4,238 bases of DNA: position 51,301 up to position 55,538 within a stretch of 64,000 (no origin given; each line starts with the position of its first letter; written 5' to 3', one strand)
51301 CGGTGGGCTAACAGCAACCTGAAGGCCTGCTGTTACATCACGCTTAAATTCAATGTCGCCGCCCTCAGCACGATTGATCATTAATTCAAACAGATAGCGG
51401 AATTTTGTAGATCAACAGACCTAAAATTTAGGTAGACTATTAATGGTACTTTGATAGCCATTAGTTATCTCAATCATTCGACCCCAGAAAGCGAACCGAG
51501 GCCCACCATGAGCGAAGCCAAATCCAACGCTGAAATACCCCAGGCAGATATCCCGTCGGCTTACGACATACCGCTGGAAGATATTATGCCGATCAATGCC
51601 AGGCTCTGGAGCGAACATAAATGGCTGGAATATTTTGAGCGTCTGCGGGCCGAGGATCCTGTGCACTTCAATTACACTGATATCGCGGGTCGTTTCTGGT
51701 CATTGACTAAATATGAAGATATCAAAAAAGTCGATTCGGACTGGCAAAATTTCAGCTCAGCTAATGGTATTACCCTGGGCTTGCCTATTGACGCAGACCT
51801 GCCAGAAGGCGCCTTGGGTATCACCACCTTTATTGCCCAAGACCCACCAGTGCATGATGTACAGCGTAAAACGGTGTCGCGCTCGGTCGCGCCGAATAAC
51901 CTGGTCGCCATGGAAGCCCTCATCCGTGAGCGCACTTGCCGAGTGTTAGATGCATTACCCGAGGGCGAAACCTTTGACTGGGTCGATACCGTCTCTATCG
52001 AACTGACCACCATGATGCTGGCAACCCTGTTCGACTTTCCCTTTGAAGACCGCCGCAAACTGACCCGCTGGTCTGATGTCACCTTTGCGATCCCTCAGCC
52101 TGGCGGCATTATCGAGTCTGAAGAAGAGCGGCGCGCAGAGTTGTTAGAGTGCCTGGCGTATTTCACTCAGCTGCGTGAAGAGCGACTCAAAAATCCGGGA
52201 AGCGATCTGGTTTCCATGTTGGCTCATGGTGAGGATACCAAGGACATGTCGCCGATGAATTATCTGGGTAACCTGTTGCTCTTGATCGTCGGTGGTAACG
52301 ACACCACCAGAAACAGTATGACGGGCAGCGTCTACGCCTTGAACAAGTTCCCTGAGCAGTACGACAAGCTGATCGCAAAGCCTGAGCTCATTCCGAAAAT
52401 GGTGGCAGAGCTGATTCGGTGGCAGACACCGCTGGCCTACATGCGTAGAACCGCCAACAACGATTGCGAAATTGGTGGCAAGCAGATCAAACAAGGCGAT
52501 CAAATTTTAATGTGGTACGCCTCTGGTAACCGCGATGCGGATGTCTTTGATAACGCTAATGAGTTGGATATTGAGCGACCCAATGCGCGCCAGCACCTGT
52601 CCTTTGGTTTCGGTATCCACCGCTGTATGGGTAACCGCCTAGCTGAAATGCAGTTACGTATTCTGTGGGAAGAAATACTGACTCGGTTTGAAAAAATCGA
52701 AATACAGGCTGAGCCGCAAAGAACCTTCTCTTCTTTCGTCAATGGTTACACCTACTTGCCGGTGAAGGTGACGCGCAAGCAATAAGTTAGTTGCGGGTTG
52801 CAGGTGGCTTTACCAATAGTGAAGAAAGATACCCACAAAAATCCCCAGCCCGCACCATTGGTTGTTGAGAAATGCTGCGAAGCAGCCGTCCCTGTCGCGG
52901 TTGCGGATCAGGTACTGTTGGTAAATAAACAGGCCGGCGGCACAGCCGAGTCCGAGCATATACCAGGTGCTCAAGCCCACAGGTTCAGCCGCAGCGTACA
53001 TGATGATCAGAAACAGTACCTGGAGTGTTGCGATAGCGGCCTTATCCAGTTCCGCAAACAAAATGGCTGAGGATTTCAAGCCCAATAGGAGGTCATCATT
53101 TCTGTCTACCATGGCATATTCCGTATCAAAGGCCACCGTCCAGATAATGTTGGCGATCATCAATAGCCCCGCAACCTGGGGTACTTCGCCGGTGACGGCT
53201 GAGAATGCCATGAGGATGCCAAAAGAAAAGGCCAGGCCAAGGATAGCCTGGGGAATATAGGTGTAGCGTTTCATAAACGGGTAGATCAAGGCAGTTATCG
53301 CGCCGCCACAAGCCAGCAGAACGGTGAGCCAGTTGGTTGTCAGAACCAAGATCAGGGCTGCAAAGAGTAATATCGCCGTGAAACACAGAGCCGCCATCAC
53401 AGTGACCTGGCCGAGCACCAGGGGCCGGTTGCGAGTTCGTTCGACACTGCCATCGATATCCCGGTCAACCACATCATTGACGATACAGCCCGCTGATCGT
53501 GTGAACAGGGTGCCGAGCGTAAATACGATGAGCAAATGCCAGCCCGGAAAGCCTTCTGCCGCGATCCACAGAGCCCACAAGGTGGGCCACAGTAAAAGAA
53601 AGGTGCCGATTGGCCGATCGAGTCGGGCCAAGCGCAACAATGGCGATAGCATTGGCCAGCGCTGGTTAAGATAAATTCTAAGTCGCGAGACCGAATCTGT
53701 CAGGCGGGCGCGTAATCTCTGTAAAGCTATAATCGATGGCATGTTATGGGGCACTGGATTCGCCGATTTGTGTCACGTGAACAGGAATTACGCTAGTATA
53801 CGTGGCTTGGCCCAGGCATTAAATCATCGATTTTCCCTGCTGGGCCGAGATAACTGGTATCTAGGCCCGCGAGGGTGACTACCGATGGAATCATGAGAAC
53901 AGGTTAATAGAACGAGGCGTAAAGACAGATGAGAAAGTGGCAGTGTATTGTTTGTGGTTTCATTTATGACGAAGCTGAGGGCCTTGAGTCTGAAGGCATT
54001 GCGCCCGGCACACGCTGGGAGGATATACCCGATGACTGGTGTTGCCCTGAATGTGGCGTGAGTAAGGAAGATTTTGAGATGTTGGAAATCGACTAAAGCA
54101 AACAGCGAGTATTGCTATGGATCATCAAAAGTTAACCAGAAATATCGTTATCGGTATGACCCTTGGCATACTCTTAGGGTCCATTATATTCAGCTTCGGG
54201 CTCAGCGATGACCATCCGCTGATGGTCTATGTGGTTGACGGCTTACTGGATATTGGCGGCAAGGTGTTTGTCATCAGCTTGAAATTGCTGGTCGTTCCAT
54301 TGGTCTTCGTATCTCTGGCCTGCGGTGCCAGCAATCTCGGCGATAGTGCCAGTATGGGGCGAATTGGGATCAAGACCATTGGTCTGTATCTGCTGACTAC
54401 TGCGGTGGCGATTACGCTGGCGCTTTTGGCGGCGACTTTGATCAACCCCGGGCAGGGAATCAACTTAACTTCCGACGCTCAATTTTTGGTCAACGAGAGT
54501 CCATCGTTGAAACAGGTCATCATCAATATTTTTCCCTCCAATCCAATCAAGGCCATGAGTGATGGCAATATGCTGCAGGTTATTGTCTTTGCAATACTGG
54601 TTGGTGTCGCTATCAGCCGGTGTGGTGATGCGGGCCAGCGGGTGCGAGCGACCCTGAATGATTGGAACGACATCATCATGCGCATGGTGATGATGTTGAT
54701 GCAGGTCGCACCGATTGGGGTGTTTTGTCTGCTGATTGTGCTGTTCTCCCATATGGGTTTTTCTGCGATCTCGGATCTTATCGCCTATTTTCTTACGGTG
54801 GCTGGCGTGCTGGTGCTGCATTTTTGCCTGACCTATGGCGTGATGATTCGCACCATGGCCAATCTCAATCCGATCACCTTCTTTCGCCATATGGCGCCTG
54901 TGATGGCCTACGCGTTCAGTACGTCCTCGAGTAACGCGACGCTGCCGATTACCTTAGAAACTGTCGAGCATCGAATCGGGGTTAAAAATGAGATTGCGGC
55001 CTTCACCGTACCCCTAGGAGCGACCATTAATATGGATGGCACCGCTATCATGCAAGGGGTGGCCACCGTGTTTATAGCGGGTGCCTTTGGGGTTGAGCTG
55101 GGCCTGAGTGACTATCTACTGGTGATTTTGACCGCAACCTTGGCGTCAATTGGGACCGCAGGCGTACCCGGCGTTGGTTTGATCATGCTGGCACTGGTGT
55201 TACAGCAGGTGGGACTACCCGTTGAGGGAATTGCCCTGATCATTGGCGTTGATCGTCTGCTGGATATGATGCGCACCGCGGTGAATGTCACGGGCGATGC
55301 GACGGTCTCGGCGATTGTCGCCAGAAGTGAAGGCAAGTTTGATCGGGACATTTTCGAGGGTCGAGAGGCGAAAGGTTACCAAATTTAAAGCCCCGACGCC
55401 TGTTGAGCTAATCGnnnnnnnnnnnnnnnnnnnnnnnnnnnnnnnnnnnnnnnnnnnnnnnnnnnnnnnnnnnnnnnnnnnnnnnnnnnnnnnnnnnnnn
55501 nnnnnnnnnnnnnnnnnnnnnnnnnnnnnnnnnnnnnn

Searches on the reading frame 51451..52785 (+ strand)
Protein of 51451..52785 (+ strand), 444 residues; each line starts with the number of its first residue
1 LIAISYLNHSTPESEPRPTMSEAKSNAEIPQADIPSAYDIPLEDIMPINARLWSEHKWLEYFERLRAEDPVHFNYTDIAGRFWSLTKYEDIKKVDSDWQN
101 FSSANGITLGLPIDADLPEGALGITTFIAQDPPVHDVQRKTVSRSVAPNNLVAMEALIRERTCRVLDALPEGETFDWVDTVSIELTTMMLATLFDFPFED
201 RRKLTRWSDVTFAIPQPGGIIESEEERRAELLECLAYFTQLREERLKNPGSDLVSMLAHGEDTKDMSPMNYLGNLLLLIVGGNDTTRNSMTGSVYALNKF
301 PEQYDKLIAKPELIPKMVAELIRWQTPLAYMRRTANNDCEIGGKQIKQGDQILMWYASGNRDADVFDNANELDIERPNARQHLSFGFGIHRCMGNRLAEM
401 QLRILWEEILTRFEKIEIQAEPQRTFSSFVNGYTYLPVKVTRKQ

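Call 36: search_protein_families(library=pfam, proteins=[window:51451-52785:+], max_evalue=0.00001)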
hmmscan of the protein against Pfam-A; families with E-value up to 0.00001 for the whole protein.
window:51451-52785:+ (444 aa): 1 family
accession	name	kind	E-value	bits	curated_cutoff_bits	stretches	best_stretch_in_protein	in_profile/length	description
PF00067.27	p450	-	6.4e-24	85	22.8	1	229-419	214-438/462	Cytochrome P450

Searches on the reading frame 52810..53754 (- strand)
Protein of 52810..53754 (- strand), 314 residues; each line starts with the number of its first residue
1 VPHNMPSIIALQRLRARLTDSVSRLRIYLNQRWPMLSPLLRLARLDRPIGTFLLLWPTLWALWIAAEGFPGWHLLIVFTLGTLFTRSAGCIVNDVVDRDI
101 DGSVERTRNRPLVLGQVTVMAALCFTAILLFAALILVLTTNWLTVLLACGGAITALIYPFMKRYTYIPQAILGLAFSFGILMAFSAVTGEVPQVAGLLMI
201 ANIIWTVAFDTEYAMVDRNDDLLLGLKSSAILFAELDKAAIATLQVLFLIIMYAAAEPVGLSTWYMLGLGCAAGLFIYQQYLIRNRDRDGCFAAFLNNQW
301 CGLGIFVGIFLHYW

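Call 36: search_protein_families(library=pfam, proteins=[window:52810-53754:-], max_evalue=0.00001)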
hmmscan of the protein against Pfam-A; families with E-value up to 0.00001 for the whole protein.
window:52810-53754:- (314 aa): 1 family
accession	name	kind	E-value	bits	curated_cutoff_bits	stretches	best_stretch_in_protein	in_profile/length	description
PF01040.23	UbiA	-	3.8e-62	210.3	34.2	1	54-295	1-244/250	UbiA prenyltransferase family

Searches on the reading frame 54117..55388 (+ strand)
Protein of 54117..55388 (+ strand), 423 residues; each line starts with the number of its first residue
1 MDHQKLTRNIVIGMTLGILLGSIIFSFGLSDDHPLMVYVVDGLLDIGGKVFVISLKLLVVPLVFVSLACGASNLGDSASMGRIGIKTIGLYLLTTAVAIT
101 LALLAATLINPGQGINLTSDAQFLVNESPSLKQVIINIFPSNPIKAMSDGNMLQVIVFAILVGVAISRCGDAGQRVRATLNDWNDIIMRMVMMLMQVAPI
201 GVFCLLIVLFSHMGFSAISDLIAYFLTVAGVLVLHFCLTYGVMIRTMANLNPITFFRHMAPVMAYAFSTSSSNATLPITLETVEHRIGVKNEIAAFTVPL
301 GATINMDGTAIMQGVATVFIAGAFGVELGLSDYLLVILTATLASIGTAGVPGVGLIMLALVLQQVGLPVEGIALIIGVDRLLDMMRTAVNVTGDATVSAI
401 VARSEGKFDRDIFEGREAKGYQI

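Call 72: search_protein_families(library=pfam, proteins=[window:54117-55388:+], max_evalue=0.00001)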
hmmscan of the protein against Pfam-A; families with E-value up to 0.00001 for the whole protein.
window:54117-55388:+ (423 aa): 1 family
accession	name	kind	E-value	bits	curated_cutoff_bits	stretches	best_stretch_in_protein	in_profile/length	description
PF00375.23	SDF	-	6e-124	414.4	27.9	1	6-403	1-386/387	Sodium:dicarboxylate symporter family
